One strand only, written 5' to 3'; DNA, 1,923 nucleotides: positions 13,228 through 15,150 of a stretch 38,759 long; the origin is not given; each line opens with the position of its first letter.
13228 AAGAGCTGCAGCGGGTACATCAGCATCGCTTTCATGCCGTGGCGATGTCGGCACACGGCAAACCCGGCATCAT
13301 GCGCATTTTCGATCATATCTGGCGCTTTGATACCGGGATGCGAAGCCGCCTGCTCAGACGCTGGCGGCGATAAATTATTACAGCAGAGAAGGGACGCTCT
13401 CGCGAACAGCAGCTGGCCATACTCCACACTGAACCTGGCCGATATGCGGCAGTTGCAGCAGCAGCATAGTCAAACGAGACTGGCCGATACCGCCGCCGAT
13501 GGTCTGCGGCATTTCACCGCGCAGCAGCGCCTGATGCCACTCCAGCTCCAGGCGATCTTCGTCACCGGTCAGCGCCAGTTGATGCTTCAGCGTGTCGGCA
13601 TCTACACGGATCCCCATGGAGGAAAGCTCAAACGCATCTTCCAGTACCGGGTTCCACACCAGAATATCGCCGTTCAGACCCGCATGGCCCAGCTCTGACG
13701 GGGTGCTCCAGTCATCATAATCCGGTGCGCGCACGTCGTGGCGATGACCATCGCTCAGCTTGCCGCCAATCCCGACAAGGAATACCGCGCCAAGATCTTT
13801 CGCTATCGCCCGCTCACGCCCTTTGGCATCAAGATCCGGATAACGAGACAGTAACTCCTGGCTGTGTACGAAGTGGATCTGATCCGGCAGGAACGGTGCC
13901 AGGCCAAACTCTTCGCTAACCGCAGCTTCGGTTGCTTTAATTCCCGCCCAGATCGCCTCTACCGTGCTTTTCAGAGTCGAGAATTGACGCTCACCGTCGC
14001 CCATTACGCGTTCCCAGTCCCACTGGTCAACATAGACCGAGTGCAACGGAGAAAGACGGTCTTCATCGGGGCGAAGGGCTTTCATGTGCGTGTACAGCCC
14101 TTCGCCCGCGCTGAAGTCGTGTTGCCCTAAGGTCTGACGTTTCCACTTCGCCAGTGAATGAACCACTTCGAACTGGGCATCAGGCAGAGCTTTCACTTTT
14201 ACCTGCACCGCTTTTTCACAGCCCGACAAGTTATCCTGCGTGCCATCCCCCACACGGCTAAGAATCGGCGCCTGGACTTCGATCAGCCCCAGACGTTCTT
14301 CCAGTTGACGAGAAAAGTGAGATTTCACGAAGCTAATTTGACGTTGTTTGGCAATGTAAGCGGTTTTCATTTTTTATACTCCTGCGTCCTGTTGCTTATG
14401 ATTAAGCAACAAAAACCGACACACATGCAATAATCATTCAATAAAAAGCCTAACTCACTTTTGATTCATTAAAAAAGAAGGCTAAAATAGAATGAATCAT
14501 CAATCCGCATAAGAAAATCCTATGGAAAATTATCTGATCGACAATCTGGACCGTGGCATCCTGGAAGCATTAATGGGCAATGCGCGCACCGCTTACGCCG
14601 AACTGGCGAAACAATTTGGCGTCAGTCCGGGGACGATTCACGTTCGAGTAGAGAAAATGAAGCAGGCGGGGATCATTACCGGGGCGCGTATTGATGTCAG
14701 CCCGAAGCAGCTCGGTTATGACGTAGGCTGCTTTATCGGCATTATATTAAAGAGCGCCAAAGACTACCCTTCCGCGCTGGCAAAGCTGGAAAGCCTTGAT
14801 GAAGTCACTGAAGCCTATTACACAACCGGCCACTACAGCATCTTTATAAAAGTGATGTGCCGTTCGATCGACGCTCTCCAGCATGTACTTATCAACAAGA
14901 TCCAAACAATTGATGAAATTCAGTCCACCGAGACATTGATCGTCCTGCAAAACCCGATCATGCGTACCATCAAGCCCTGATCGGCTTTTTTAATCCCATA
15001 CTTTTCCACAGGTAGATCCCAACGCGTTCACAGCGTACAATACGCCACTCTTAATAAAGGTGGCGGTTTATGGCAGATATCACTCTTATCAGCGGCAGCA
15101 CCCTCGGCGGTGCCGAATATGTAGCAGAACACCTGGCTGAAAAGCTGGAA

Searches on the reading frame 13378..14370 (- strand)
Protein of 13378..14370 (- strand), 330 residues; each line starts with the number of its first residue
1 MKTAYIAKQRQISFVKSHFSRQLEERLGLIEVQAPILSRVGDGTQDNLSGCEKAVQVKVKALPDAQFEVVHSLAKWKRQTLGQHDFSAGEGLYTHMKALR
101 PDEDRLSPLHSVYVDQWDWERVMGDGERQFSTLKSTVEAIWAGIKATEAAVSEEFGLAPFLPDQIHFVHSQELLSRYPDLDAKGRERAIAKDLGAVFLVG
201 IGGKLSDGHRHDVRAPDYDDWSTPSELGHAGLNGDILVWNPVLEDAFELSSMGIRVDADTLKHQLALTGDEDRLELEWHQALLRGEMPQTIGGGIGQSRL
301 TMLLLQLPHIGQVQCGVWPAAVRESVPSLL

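Call 18: find_related_loci(query=window:13378-14370:-, collection=genome_contigs, flank=1500)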
Query window:13378-14370:- (330 aa) in genome_contigs; peptide patterns used: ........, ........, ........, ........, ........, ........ (x = any residue, [..] = any of these).
600 stretches matched a pattern (row limit reached: there are more); 598 encode a relative of the query (tblastn E <= 1e-3); the best 80 are kept; 80 distinct loci.
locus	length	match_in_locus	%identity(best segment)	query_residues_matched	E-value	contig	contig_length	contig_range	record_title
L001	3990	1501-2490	98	1-330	0e+0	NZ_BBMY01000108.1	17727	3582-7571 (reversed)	Escherichia albertii NBRC 107761 = DSM 17582 strain NBRC 107761, whole genome shotgun sequence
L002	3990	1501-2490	97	1-330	0e+0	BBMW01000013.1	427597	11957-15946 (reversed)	Citrobacter werkmanii NBRC 105721 DNA, contig: CIWKM13, whole genome shotgun sequence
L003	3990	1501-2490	92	1-330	0e+0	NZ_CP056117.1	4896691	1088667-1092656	Enterobacter cloacae strain DSM 26481 chromosome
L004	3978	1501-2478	86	1-326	0e+0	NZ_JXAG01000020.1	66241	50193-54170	Enterobacter sp. Bisph1 contig020, whole genome shotgun sequence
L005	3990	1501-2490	87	1-330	0e+0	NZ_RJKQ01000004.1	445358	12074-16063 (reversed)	Enterobacter sp. BIGb0383 Ga0304806_104, whole genome shotgun sequence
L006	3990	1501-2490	84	1-330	0e+0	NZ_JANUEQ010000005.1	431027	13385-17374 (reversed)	Klebsiella sp. BIGb0407 Ga0480618_05, whole genome shotgun sequence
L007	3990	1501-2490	85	1-330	0e+0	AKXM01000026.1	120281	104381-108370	Enterobacter sp. Ag1 Contig27, whole genome shotgun sequence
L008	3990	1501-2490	82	1-330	0e+0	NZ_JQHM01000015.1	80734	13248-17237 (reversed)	Pectobacterium betavasculorum strain NCPPB 2795 ID_29, whole genome shotgun sequence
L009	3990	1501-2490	76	1-330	4e-174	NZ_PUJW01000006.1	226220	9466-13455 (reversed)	Photorhabdus cinerea strain DSM 19724 scaffold_0006, whole genome shotgun sequence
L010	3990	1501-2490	76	1-330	8e-174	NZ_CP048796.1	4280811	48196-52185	Providencia vermicola strain P8538 chromosome, complete genome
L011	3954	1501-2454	79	13-330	1e-173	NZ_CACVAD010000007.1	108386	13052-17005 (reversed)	Yersinia artesiana strain IP42281, whole genome shotgun sequence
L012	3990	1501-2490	76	1-330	3e-173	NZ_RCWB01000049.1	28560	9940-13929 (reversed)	Photorhabdus caribbeanensis strain HG29 scaffold_0049, whole genome shotgun sequence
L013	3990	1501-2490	75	1-330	1e-169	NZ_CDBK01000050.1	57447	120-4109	Aeromonas caviae strain CECT 838, whole genome shotgun sequence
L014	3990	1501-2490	75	1-330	3e-164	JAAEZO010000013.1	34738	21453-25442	MAG: Gammaproteobacteria bacterium isolate P03SST1Cbin.11 NODE_241_length_34738_cov_31.1739, whole genome shotgun sequen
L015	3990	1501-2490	70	1-330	1e-159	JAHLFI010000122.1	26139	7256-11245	MAG: Candidatus Oceanisphaera merdipullorum isolate 819 B6M76__C83572_L26139, whole genome shotgun sequence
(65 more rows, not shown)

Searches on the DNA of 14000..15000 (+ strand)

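Call 6: search_rna_families(source=window, start=14000, end=15000, threshold=evalue, max_evalue=10)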
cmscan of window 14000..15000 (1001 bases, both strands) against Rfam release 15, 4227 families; matches with E-value up to 10: 2.
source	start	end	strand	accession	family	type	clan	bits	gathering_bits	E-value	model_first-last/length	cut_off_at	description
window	14339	14447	-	RF03860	MIR1520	Gene; miRNA;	CL00145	24.6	53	0.69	1-122/122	no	MIR1520 microRNA precursor family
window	14000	14108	-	RF02558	CbSR2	Gene; antisense;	-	11.6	300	3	1-153/243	3'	Coxiella burnetii sRNA 2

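Call 17: search_dna_similar(query=window:14250-14650:+, collection=ecoli_genomes, mode=near, max_rows=12, rows=spread)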
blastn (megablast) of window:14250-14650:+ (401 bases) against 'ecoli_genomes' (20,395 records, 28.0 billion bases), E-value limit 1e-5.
Records with a match: 5425; places in all: 5429; records where one place covers at least 80% of the query: 5423.
Genomes with a match: 5425 of 5426; with a place that covers at least 80% of the query: 5423. Places per genome that has any: lowest 1, median 1, highest 2. On chromosomes: 5429 places; on plasmids: 0.
Best place of each record, by identity: >=99% 3981; 95-99% 1420; 90-95% 24.
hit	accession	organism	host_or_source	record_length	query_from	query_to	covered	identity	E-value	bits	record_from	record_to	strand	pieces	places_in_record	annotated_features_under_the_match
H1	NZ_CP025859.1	Escherichia coli strain 504239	Homo sapiens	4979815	1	401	100%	100.0%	0e+0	741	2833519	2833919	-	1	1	asnC: transcriptional regulator AsnC | asnA: aspartate--ammonia ligase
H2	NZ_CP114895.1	Escherichia coli strain CM56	not applicable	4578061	1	401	100%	100.0%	0e+0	741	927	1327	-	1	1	asnC: transcriptional regulator AsnC | asnA: aspartate--ammonia ligase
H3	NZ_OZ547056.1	Escherichia coli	Homo sapiens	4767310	1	401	100%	100.0%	0e+0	741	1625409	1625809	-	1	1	asnC: transcriptional regulator AsnC | asnA: aspartate--ammonia ligase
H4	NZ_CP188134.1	Escherichia coli strain TUM22765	Laboratory developed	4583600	1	401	100%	99.8%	0e+0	736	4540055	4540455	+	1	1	asnC: transcriptional regulator AsnC | asnA: aspartate--ammonia ligase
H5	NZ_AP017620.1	Escherichia coli strain MRY15-131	Bos taurus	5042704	1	401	100%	99.0%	0e+0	719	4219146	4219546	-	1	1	asnC: transcriptional regulator AsnC | asnA: aspartate--ammonia ligase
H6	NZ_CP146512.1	Escherichia coli strain EH53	Homo sapiens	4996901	1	401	100%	99.0%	0e+0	719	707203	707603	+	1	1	asnC: transcriptional regulator AsnC | asnA: aspartate--ammonia ligase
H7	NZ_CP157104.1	Escherichia coli strain UTME-10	Sus scrofa domesticus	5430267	1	401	100%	99.0%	0e+0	719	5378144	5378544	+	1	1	asnC: transcriptional regulator AsnC | asnA: aspartate--ammonia ligase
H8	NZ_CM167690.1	Escherichia coli strain NCCP 13905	Homo sapiens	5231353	1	401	100%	99.0%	0e+0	719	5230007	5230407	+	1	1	asnC: transcriptional regulator AsnC | asnA: aspartate--ammonia ligase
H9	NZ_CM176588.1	Escherichia coli strain cM2a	Homo sapiens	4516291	1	401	100%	99.0%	0e+0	719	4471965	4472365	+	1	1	asnC: transcriptional regulator AsnC | asnA: aspartate--ammonia ligase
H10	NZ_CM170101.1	Escherichia coli strain MARGA_3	Homo sapiens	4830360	1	401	100%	98.8%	0e+0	713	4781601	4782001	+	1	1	asnC: transcriptional regulator AsnC | asnA: aspartate--ammonia ligase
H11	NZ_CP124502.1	Escherichia coli strain AVS0970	wastewater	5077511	1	401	100%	98.3%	0e+0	702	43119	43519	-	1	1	asnC: transcriptional regulator AsnC | asnA: aspartate--ammonia ligase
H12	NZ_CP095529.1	Escherichia coli strain GN06156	Homo sapiens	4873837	1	202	50%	99.5%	1e-98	368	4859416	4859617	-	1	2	asnA: aspartate--ammonia ligase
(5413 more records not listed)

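Call 54: search_dna_similar(query=window:14371-14430:+, collection=ecoli_genomes, mode=near, max_rows=14, rows=spread, max_evalue=10)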
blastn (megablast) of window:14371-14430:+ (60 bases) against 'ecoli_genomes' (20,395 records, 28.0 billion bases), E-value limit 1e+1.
Records with a match: 5389; places in all: 5391; records where one place covers at least 80% of the query: 5389.
Genomes with a match: 5389 of 5426; with a place that covers at least 80% of the query: 5389. Places per genome that has any: lowest 1, median 1, highest 2. On chromosomes: 5391 places; on plasmids: 0.
Best place of each record, by identity: >=99% 4602; 95-99% 787.
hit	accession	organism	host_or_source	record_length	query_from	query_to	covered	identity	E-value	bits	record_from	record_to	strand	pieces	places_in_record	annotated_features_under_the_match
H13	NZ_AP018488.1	Escherichia coli O157:H7 strain PV15-279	Homo sapiens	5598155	1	60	100%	100.0%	2e-22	111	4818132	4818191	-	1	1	none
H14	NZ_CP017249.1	Escherichia coli strain NADC 5570/86-24/6565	not applicable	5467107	1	60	100%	100.0%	2e-22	111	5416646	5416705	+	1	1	none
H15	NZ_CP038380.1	Escherichia coli O157:H7 strain E32511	Homo sapiens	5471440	1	60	100%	100.0%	2e-22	111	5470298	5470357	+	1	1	none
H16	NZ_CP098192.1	Escherichia coli strain Z0117EC0116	Canis lupus familiaris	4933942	1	60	100%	100.0%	2e-22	111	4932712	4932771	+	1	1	none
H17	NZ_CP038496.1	Escherichia coli O157:H7 strain TT12A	Homo sapiens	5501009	1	60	100%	100.0%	2e-22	111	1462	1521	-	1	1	none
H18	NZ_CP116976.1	Escherichia coli strain CUVM53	Sus scrofa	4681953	1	60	100%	100.0%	2e-22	111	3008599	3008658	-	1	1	none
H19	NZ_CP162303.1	Escherichia coli strain XB2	chicken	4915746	1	60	100%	100.0%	2e-22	111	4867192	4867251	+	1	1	none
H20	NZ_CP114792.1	Escherichia coli strain T2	soil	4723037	1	60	100%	100.0%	2e-22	111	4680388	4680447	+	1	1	none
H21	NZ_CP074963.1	Escherichia coli strain 00_3305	Homo sapiens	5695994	1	60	100%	100.0%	2e-22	111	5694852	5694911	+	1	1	none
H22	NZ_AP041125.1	Escherichia coli strain KN12-1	Homo sapiens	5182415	1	60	100%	100.0%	2e-22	111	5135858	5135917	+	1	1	none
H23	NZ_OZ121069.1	Escherichia coli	Homo sapiens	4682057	1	60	100%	100.0%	2e-22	111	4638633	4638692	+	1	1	none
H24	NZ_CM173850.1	Escherichia coli strain 1324KP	Homo sapiens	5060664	1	60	100%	100.0%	2e-22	111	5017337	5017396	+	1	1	none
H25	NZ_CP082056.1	Escherichia coli strain MS20675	Homo sapiens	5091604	1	60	100%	98.3%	8e-21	106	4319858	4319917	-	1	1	none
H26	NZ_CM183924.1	Escherichia coli strain GMF054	Homo sapiens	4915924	1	60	100%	96.7%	4e-19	100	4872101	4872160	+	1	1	none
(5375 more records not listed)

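Call 55: get_annotated_region(hit=H25, flank=100)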
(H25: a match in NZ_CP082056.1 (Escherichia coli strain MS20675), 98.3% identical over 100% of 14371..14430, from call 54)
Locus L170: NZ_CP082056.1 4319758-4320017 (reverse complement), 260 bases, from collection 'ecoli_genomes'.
description: Escherichia coli strain MS20675 chromosome, complete genome
organism: Escherichia coli strain MS20675 (NCBI taxid 562)
replicon: chromosome; assembly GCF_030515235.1
host: Homo sapiens; source: CSF; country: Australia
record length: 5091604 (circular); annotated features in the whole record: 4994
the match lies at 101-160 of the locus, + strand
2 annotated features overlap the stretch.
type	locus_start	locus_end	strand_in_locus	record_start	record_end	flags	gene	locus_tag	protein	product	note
CDS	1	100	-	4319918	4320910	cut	asnA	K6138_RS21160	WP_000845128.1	aspartate--ammonia ligase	-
CDS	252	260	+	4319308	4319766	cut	asnC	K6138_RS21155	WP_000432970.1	transcriptional regulator AsnC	-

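Call 56: get_annotated_region(hit=H26, flank=100)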
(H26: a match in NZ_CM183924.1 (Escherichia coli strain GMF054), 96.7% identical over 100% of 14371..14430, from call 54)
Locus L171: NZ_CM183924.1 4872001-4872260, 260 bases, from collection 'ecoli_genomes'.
description: Escherichia coli strain GMF054 chromosome, whole genome shotgun sequence
organism: Escherichia coli strain GMF054 (NCBI taxid 562)
replicon: chromosome; assembly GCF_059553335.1
host: Homo sapiens; source: -; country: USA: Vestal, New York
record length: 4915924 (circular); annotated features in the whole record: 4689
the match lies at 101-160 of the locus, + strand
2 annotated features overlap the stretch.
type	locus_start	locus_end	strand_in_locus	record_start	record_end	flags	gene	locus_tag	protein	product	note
CDS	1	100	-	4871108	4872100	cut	asnA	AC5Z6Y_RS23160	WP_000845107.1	aspartate--ammonia ligase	-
CDS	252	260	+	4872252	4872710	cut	asnC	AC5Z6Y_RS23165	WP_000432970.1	transcriptional regulator AsnC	-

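Call 57: get_annotated_region(hit=H11, flank=0)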
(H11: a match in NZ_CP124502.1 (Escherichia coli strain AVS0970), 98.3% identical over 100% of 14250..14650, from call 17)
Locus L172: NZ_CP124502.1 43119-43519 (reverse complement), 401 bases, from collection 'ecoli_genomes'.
description: Escherichia coli strain AVS0970 chromosome, complete genome
organism: Escherichia coli strain AVS0970 (NCBI taxid 562)
replicon: chromosome; assembly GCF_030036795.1
host: -; source: wastewater; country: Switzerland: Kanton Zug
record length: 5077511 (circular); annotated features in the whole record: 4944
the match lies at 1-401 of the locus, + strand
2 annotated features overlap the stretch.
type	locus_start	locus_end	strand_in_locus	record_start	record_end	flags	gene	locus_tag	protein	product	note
CDS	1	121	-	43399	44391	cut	asnA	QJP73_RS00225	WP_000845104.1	aspartate--ammonia ligase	-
CDS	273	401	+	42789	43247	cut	asnC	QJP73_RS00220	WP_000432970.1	transcriptional regulator AsnC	-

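Call 59: search_dna_similar(query=window:14386-14415:+, collection=ecoli_genomes, mode=near, max_rows=6, rows=spread, max_evalue=10)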
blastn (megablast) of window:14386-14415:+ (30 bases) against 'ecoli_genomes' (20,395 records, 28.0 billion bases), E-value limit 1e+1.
Records with a match: 5357; places in all: 5359; records where one place covers at least 80% of the query: 5357.
Genomes with a match: 5357 of 5426; with a place that covers at least 80% of the query: 5357. Places per genome that has any: lowest 1, median 1, highest 2. On chromosomes: 5359 places; on plasmids: 0.
Best place of each record, by identity: >=99% 5357.
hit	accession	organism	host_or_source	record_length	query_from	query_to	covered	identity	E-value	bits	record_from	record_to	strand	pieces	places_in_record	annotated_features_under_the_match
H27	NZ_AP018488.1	Escherichia coli O157:H7 strain PV15-279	Homo sapiens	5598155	1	30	100%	100.0%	1e-6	57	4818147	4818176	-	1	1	none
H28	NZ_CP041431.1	Escherichia coli strain STEC316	Raw beef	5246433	1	30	100%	100.0%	1e-6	57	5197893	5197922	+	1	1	none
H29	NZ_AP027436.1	Escherichia coli strain EC571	Sus scrofa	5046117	1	30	100%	100.0%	1e-6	57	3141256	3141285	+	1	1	none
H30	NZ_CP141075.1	Escherichia coli strain KE58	Homo sapiens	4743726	1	30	100%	100.0%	1e-6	57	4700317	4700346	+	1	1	none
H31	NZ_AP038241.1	Escherichia coli strain HCM-26C-1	Gallus gallus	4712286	1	30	100%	100.0%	1e-6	57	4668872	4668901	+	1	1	none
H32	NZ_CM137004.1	Escherichia coli strain 3PT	Mink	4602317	3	30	93%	100.0%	1e-5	53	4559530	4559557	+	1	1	none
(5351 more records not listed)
